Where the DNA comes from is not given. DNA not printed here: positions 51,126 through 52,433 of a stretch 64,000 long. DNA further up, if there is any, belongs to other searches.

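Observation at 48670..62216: Eleven-gene, translationally coupled BREX-type-3-like operon with non-canonical composition and order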

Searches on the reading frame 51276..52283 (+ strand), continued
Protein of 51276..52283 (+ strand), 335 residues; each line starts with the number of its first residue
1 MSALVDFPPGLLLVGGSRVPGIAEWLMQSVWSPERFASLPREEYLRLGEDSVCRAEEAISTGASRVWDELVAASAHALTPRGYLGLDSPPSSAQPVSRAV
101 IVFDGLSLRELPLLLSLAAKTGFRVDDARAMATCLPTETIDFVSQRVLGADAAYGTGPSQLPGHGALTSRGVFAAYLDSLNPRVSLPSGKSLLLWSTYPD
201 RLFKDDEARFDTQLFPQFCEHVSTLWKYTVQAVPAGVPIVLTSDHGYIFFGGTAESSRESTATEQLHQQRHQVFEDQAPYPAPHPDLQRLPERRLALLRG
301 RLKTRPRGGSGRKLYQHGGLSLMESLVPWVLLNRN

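Call 30: find_related_loci(query=A1, collection=genome_contigs, flank=10000)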
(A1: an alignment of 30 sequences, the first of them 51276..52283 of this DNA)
Query A1 (335 aa) in genome_contigs; peptide patterns used: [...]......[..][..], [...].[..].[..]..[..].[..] (x = any residue, [..] = any of these).
184 stretches matched a pattern; 148 encode a relative of the query (tblastn E <= 1e-3); the best 80 are kept; 80 distinct loci.
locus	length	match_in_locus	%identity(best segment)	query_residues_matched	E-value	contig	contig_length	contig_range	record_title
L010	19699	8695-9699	84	1-335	2e-170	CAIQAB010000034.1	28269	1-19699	MAG: uncultured Verrucomicrobia bacterium isolate Ki3-D1_bin-0330 genome assembly, contig: bin-0330:34/34, whole genome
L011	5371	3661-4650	72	5-334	4e-155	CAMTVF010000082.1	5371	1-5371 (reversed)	MAG: uncultured Opitutaceae bacterium isolate G03_MAG_00024 genome assembly, contig: G03_MAG_00024_000000000021, whole g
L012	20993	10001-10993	74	5-335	6e-152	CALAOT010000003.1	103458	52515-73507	MAG TPA_asm: uncultured Opitutaceae bacterium isolate ERR1022687_bin.54_CONCOCT_v1.1_MAG genome assembly, contig: ERZ175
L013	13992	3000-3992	71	5-335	3e-151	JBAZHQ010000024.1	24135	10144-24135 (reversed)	MAG: Opitutaceae bacterium isolate SO_2017_LW3_74 NODE_5302_length_24135_cov_1.163487_LW162_2017, whole genome shotgun s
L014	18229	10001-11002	77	1-334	2e-165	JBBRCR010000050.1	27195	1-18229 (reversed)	MAG: Opitutales bacterium isolate Co_metawrap_2411 Cmw_2411_k141_21391577_length_27195_cov_9.9923, whole genome shotgun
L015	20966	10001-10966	57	6-333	6e-107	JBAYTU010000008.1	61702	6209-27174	MAG: Terrimicrobiaceae bacterium isolate SO_2016_LW3_16 scaffold00710_LW162_2016, whole genome shotgun sequence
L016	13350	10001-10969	53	5-333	6e-107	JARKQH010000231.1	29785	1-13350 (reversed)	MAG: Verrucomicrobiota bacterium isolate Reactor_maxbin.083 k141_657911, whole genome shotgun sequence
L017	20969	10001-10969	51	5-333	9e-102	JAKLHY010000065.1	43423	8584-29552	MAG: Verrucomicrobia bacterium isolate RA.bin74 RA.bin74_65, whole genome shotgun sequence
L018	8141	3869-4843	53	5-335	5e-101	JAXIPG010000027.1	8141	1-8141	MAG: Terrimicrobiaceae bacterium isolate Fractures_MAG_13 c_000000100996, whole genome shotgun sequence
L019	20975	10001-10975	56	1-332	1e-99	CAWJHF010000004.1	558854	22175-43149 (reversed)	MAG: uncultured Verrucomicrobiae bacterium isolate MFD01231.bin.1.64 genome assembly, contig: contig_14153, whole genome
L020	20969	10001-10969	55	7-335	9e-100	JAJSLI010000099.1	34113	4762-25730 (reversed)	MAG: Candidatus Methylacidiphilales bacterium isolate SRB-291 k141_4735304, whole genome shotgun sequence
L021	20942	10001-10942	54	16-335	6e-99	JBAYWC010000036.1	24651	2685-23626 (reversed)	MAG: Terrimicrobiaceae bacterium isolate SO_2016_LW3_74 scaffold02950_LW162_2016, whole genome shotgun sequence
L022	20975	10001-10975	54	1-332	2e-98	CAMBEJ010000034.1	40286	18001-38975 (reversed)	MAG: Akkermansia muciniphila isolate TH-08apr19-195 genome assembly, contig: TH-08apr19-C2391, whole genome shotgun sequ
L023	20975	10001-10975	55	1-332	3e-98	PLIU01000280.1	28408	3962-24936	MAG: Verrucomicrobiales bacterium isolate palsa_1400 73.20110800_P3S.15_contig_5292, whole genome shotgun sequence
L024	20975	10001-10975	51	5-335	1e-97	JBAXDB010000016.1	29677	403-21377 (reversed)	MAG: bacterium isolate ELA208 MAG208_16, whole genome shotgun sequence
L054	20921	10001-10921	36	16-334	3e-62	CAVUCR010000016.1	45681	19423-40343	MAG: uncultured Ignavibacteria bacterium isolate MFD02923.bin.3.37 genome assembly, contig: contig_17328, whole genome s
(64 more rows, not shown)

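Call 35: predict_structure(alignment_id=A1)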
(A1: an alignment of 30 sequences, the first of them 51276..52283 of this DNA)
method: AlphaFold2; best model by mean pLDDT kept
length: 335 residues; sequences in the alignment: 30
mean_pLDDT: 91.6   pTM: 0.92
mean pLDDT of the five models: 91.6, 91.5, 91.3, 89.9, 89.5
residues with pLDDT >= 90: 268; 70-90: 49; 50-70: 17; < 50: 1
segments of 3 or more residues with pLDDT < 50: none
pLDDT, mean of each block of 10 residues (from residue 1): 82 93 98 97 94 95 94 96 89 78 97 98 98 95 92 88 92 95 91 96 72 86 96 96 95 78 93 94 96 95 78 86 98 92
secondary structure, 60 per line:
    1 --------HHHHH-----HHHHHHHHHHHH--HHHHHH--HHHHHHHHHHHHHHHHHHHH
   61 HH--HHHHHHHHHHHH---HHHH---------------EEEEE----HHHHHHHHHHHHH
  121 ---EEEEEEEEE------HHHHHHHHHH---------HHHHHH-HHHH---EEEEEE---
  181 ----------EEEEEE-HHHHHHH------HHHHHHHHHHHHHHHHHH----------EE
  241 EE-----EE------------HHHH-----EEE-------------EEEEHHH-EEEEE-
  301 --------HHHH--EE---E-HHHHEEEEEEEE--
elements in order: H9-13 H19-30 H33-38 H41-62 H65-76 H80-83 E99-103 H108-120 E124-132 H139-148 H158-163 H165-168 E172-177 E191-196 H198-204 H211-228 E239-242 H262-265 E271-273 E287-290 E295-299 H309-312 H322-325 E326-333

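Call 39: fold_search(model_id=the predicted structure, library=pdb)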
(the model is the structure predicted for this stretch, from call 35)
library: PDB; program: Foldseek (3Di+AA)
matches with E <= 10: 663; with E <= 0.001: 160
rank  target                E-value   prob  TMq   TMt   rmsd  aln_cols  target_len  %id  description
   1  8thp_A                4.5e-12  1.00  0.59  0.43   6.7       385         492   12  PorX phosphatase null mutant (T271V) (released 2024-04-17)
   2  8p6f_A                2.6e-11  1.00  0.60  0.42   7.0       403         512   13  Crystal structure of PorX-Fj (released 2024-04-03)
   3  8thp_B                2.8e-11  1.00  0.60  0.42   6.9       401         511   12  PorX phosphatase null mutant (T271V) (released 2024-04-17)
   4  8p6f_B                3.8e-11  1.00  0.59  0.42   7.1       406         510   13  Crystal structure of PorX-Fj (released 2024-04-03)
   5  8tfm_A                4.6e-11  1.00  0.57  0.41   7.1       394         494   12  PorX with Zn (primitive orthorhombic crystal form) (released 2024-04-17)
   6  8tef_D                8.4e-11  1.00  0.60  0.42   7.2       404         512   12  PorX primitive monoclinic crystal form (released 2024-04-17)
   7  8ted_A                9.0e-11  1.00  0.59  0.41   6.7       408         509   12  PorX primitive orthorhombic crystal form (released 2024-04-17)
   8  8tef_A                3.2e-10  1.00  0.45  0.31  14.8       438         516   12  PorX primitive monoclinic crystal form (released 2024-04-17)
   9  7pvk_A                4.1e-10  1.00  0.61  0.42   7.4       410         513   12  X-ray structure of dimeric PorX (T272A mutant), in complex with pGpG. (released 2022-12-14)
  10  8tff_B                4.4e-10  1.00  0.59  0.42   6.9       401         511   13  PorX with BeF3 phosphate analog (released 2024-04-17)
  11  8tff_A                8.6e-10  1.00  0.55  0.39   7.9       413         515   12  PorX with BeF3 phosphate analog (released 2024-04-17)
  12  8ted_B                8.6e-10  1.00  0.54  0.38   7.9       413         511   12  PorX primitive orthorhombic crystal form (released 2024-04-17)
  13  7pv7_B                1.3e-09  1.00  0.58  0.41   7.7       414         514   12  Crystal structure of dimeric Porphyromonas gingivalis PorX, a type 9 secretion system response regulator. (released 2022-12-14)
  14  8tef_C                1.8e-09  1.00  0.55  0.39   7.5       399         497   12  PorX primitive monoclinic crystal form (released 2024-04-17)
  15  7pv7_A                3.3e-09  1.00  0.59  0.41   7.4       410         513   12  Crystal structure of dimeric Porphyromonas gingivalis PorX, a type 9 secretion system response regulator. (released 2022-12-14)
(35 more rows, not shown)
